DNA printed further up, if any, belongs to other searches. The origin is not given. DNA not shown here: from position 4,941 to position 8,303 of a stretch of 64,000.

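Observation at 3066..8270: ABCG half-transporter fused to a giant N-terminal Cys-rich ectodomain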

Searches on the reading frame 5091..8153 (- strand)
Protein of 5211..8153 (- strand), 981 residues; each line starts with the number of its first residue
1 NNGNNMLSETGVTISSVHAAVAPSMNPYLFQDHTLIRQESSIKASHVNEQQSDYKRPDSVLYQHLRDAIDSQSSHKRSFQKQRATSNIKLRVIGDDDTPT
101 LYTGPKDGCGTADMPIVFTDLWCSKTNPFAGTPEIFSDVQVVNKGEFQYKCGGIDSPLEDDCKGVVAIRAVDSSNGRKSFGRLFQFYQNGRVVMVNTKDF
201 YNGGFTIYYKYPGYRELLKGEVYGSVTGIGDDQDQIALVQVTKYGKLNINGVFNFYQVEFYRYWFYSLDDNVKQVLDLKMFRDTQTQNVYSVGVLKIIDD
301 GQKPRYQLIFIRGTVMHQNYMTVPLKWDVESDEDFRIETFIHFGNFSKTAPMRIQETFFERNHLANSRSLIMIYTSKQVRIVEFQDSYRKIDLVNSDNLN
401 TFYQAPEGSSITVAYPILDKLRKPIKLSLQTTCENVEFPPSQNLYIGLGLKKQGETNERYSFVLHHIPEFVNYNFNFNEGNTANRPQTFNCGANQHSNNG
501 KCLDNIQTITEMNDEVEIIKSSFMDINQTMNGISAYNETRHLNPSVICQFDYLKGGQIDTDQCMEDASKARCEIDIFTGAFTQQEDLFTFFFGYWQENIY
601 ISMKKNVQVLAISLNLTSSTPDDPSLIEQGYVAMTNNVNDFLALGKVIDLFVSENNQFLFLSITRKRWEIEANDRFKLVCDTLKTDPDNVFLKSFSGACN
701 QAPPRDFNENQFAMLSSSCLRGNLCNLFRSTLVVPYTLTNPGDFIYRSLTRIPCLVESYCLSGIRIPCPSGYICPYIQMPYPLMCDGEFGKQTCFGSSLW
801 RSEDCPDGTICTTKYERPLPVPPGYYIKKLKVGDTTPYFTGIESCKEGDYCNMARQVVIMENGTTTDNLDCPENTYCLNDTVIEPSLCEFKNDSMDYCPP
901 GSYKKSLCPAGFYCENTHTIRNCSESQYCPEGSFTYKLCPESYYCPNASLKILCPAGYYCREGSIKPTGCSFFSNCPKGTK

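Call 10: search_protein_families(library=pfam, proteins=[window:5211-8153:-], max_evalue=10)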
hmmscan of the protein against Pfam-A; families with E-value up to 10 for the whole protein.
window:5211-8153:- (981 aa): 0 families

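Call 17: search_solved_structures(query=window:5211-8153:-, max_evalue=10)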
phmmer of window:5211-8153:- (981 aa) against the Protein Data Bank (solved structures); distinct sequences matched with E-value up to 10: 0.

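Call 27: search_protein_representatives(protein=window:5211-8153:-)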
Query: 981 residues. Proteins with E-value up to 0.001 (for the whole library): 843; up to 1e-10: 256; up to 1e-30: 77. The best 150 are listed.
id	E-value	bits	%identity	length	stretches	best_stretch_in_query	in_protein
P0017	4.8e-200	683.3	42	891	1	79-903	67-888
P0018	1.6e-165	569.0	41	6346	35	896-980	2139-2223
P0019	3.7e-101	356.0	37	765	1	110-765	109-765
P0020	5.4e-93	328.9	39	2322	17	863-978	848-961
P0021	2.0e-89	317.1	36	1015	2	434-977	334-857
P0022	3.7e-88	312.9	32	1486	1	326-977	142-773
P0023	1.1e-87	311.3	41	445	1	312-722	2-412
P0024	5.6e-81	289.1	42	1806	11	896-979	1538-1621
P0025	4.4e-80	286.2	35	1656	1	349-980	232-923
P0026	1.1e-77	278.3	43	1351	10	893-978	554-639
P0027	5.1e-76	272.7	56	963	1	765-981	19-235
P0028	3.2e-75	270.1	38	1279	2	642-980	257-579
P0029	6.5e-69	249.2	40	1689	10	896-977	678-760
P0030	2.9e-67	243.8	36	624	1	464-981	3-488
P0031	6.6e-67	242.6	28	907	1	333-970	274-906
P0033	1.1e-64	235.2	36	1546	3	792-981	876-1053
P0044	4.3e-52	193.5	36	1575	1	614-980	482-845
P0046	9.2e-47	175.9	35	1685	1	623-976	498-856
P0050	1.9e-46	174.8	28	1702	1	114-977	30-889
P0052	7.6e-46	172.9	32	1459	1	598-980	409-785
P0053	9.9e-46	172.5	35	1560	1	641-981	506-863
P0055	4.1e-45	170.4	34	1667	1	642-976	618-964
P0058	1.1e-43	165.7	33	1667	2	636-980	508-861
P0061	2.2e-42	161.4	33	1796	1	635-980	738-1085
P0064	1.8e-41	158.4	34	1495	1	627-981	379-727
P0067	4.6e-39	150.4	32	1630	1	638-980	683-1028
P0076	8.2e-37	143.0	35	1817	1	632-980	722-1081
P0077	9.5e-37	142.7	34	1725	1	634-980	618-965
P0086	3.3e-33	131.0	31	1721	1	598-980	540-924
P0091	1.0e-32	129.4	42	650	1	817-979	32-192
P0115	3.2e-26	107.9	31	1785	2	646-980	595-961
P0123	2.7e-25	104.8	41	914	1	779-980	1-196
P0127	8.1e-25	103.3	35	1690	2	842-981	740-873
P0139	4.8e-23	97.4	38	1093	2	865-981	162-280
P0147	3.4e-21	91.3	28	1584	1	637-980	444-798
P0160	5.5e-19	83.9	40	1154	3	896-975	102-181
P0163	1.6e-18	82.4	43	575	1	846-980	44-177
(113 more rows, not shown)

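Call 29: list_cluster_members(proteins=[P0017, P0022, P0025, P0044, P0046, P0050, P0053, P0055, P0061, P0018])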
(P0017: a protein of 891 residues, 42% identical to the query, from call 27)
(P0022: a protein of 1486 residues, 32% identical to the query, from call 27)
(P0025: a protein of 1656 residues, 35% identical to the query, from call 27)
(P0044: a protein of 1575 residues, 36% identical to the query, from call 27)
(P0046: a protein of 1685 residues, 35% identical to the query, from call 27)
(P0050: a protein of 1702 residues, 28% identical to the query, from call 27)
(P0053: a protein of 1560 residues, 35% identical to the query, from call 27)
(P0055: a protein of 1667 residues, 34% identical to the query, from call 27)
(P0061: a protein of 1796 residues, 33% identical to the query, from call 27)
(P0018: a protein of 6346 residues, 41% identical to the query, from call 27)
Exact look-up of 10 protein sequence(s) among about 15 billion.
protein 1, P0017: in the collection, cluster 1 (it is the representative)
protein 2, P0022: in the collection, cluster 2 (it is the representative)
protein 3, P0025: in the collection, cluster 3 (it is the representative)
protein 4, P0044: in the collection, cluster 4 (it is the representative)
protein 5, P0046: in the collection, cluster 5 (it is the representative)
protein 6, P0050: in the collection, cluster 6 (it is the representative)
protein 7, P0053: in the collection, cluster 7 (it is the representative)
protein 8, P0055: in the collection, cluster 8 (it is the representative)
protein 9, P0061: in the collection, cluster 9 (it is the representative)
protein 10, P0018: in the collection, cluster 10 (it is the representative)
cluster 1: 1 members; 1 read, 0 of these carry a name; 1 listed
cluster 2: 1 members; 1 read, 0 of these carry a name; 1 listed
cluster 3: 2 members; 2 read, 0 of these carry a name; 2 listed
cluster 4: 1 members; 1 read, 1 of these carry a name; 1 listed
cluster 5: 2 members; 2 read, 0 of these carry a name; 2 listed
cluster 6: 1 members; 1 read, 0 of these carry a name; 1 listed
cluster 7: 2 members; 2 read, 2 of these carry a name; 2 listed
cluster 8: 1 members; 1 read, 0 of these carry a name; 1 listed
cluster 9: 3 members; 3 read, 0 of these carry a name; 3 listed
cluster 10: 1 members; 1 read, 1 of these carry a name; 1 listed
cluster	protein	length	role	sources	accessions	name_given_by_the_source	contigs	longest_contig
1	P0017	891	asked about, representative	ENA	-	-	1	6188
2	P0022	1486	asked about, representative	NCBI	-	-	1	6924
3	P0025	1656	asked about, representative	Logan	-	-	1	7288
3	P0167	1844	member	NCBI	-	-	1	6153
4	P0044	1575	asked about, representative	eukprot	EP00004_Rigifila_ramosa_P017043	TRINITY_DN4105_c0_g1_i1.p1 TRINITY_DN4105_c0_g1~~TRINITY_DN4105_c0_g1_i1.p1 ORF ...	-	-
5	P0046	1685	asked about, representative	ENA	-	-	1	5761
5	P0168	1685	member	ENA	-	-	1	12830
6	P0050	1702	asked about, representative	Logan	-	-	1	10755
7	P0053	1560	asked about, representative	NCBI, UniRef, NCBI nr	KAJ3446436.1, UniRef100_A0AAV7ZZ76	abc transporter g family member [Anaeramoeba flamelloides] | Abc transporter g family member n=1 Tax=Anaeramoeba flamelloides TaxID=1746091 ...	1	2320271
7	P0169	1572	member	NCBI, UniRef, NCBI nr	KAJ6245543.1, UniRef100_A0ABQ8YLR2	abc transporter g family member 28 [Anaeramoeba flamelloides] | Abc transporter g family member 28 n=1 Tax=Anaeramoeba flamelloides TaxID=1746091 ...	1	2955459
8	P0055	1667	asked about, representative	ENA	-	-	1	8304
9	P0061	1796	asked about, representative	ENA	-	-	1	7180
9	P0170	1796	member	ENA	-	-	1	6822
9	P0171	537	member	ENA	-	-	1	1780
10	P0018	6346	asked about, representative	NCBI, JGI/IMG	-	hypothetical protein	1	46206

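Call 32: list_cluster_members(proteins=[P0033, P0052, P0058, P0064, P0067, P0076, P0077, P0086, P0115, P0147])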
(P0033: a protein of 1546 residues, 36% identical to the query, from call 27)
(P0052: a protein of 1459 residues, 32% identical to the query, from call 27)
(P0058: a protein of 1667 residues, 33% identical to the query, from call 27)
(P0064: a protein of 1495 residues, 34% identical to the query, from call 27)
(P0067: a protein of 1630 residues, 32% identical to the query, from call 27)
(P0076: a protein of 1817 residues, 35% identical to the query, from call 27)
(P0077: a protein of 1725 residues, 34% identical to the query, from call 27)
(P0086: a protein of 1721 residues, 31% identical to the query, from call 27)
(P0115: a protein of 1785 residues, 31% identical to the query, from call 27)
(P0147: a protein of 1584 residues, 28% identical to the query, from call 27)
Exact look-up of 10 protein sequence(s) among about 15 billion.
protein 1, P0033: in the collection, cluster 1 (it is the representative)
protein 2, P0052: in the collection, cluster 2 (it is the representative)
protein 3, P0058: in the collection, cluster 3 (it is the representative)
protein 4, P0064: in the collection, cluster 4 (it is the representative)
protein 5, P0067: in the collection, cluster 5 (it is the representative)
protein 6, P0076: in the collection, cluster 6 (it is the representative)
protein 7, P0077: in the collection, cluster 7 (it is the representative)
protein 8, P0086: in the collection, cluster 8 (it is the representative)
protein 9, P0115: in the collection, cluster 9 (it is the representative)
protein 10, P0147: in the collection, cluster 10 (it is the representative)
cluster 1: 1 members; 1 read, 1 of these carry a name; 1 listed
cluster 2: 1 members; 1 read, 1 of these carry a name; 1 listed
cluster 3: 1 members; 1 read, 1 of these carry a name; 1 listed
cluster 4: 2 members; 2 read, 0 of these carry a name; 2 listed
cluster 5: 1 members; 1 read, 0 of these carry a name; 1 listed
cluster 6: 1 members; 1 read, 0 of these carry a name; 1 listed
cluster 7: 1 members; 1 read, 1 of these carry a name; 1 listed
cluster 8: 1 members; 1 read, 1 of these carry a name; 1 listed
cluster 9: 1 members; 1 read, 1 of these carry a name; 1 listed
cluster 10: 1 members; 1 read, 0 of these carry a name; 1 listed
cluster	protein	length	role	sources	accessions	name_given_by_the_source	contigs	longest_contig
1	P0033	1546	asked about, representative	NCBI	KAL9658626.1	hypothetical protein ABK040_006162 [Willaertia magna]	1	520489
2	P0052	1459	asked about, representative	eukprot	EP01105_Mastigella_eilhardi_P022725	TRINITY_DN5643_c0_g1_i1.p1 TRINITY_DN5643_c0_g1~~TRINITY_DN5643_c0_g1_i1.p1 ORF ...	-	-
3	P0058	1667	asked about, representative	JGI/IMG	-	ABC-type multidrug transport system ATPase subunit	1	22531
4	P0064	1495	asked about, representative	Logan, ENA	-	-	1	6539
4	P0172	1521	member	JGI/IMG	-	-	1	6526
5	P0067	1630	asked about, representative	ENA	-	-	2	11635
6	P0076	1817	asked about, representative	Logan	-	-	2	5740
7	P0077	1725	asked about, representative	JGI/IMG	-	ABC-type multidrug transport system ATPase subunit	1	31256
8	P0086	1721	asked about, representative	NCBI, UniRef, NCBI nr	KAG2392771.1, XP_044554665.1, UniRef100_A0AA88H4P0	hypothetical protein C9374_011496 [Naegleria lovaniensis] | ABC transporter family G domain-containing protein n=1 Tax=Naegleria lovaniensis ... | uncharacterized protein C9374_011496 [Naegleria lovaniensis]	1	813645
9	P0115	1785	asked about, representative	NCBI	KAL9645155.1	hypothetical protein ABK040_002358 [Willaertia magna]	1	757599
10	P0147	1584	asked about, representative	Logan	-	-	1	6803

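Call 39: search_protein_families(library=pfam, proteins=[P0020, P0024, P0026, P0029, P0017, P0019], max_evalue=0.01)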
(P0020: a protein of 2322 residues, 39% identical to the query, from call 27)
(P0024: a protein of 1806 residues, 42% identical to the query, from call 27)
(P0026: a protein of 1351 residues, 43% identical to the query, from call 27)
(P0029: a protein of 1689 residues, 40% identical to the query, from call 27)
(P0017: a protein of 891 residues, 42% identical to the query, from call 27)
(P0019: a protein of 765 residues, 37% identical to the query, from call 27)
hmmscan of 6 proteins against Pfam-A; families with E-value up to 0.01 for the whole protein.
P0020 (2322 aa): 2 families
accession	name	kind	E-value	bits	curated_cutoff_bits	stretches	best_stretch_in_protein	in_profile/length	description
PF06739.17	SBBP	-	4.1e-07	30.3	20.5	1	101-132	2-34/38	Beta-propeller repeat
PF07699.19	Ephrin_rec_like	-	0.00012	22.3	23.1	1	2148-2194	3-48/48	Tyrosine-protein kinase ephrin type A/B receptor-like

P0024 (1806 aa): 0 families

P0026 (1351 aa): 0 families

P0029 (1689 aa): 0 families

P0017 (891 aa): 0 families

P0019 (765 aa): 0 families

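Call 54: predict_structure(alignment_id=A2)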
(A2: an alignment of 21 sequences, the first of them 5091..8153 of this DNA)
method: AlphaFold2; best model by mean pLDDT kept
length: 1021 residues; sequences in the alignment: 21
mean_pLDDT: 69.4   pTM: 0.68
mean pLDDT of the five models: 69.4, 66.5, 65.2, 64.0, 62.7
residues with pLDDT >= 90: 154; 70-90: 443; 50-70: 218; < 50: 206
segments of 3 or more residues with pLDDT < 50: 1-98, 115-117, 199-224, 258-260, 316-320, 553-556, 618-630, 734-737, 747-749, 872-876, 880-889, 891-906, 916-918
pLDDT, mean of each block of 10 residues (from residue 1): 27 29 27 26 27 28 34 29 28 37 63 49 62 61 65 62 82 55 69 59 33 34 50 62 69 55 71 83 83 87 88 56 83 93 90 86 90 96 91 87 94 95 79 87 94 83 91 76 84 87 88 93 80 81 80 55 78 83 71 84 91 65 43 72 86 79 85 78 78 66 71 74 58 54 60 84 72 85 72 80 76 73 70 75 65 69 70 47 43 37 46 58 81 73 88 91 90 82 73 83 87 81 65
secondary structure, 60 per line:
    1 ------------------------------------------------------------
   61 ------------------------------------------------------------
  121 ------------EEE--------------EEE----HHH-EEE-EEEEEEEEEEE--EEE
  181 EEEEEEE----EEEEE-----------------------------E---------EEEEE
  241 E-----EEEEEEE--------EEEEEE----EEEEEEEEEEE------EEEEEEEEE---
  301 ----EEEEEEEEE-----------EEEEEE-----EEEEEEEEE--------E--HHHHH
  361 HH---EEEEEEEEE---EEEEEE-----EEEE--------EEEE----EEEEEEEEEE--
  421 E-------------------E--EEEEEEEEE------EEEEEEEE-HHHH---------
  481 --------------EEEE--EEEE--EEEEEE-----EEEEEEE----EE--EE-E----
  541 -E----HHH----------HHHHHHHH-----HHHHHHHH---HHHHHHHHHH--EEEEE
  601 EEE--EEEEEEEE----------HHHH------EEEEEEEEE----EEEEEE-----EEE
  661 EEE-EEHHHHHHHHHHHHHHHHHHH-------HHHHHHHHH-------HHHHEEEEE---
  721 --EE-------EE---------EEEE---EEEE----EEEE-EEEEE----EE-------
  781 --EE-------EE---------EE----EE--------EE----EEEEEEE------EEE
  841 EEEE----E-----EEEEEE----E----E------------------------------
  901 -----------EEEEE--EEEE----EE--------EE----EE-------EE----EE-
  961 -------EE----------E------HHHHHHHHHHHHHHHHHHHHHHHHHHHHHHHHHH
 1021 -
elements in order (helices of 4 or more, strands of 3 or more residues): E133-135 E150-152 E161-163 E165-175 E178-187 E192-196 E236-241 E247-253 E262-267 E272-282 E289-297 E305-313 E325-330 E336-344 H356-362 E366-374 E378-383 E389-392 E401-404 E409-418 E444-452 E459-466 H468-471 E495-498 E501-504 E507-512 E518-524 H560-567 H573-580 H584-593 E596-603 E606-613 H624-627 E634-642 E647-652 E658-663 H667-685 H693-701 H709-712 E713-717 E743-746 E750-753 E758-761 E763-767 E825-831 E838-844 E855-860 E912-916 E919-922 H987-1020
